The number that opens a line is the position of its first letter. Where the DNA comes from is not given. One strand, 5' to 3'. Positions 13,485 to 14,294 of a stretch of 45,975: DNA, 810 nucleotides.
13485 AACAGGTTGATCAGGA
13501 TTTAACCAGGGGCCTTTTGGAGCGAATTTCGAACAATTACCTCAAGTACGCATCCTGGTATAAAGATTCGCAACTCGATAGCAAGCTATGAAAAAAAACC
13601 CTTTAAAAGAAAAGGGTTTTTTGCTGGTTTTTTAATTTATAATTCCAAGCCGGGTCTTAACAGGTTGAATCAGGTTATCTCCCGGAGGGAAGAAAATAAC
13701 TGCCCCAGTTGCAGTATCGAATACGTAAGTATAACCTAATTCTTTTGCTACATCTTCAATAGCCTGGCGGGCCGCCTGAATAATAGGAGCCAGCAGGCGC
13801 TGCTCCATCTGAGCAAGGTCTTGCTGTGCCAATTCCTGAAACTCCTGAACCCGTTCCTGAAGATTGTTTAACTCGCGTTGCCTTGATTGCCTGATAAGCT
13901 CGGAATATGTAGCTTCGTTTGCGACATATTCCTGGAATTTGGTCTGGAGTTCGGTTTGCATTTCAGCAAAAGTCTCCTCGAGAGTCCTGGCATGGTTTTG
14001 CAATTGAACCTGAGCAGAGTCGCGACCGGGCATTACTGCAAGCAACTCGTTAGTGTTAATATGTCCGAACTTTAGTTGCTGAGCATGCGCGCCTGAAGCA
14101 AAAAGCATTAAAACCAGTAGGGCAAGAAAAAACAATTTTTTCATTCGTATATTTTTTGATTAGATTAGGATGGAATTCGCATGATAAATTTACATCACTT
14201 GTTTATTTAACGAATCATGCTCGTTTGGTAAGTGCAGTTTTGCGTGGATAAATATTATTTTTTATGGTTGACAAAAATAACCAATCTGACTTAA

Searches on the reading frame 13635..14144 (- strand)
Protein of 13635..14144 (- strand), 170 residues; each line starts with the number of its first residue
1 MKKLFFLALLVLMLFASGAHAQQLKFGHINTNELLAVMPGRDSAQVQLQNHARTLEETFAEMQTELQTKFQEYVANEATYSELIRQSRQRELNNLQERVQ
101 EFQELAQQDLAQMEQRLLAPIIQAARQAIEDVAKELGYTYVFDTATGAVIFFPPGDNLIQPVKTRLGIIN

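Call 65: search_protein_families(library=pfam, proteins=[window:13635-14144:-], max_evalue=0.00001)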
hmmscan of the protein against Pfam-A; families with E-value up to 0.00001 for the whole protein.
window:13635-14144:- (170 aa): 1 family
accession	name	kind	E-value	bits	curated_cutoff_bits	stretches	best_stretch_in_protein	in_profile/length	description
PF03938.19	OmpH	-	5.7e-32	111.3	32.4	1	25-166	1-141/141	Outer membrane protein (OmpH-like)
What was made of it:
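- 13632..14144 (-): Second ompH gene. PF03938, E 6e-32 (call 65)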
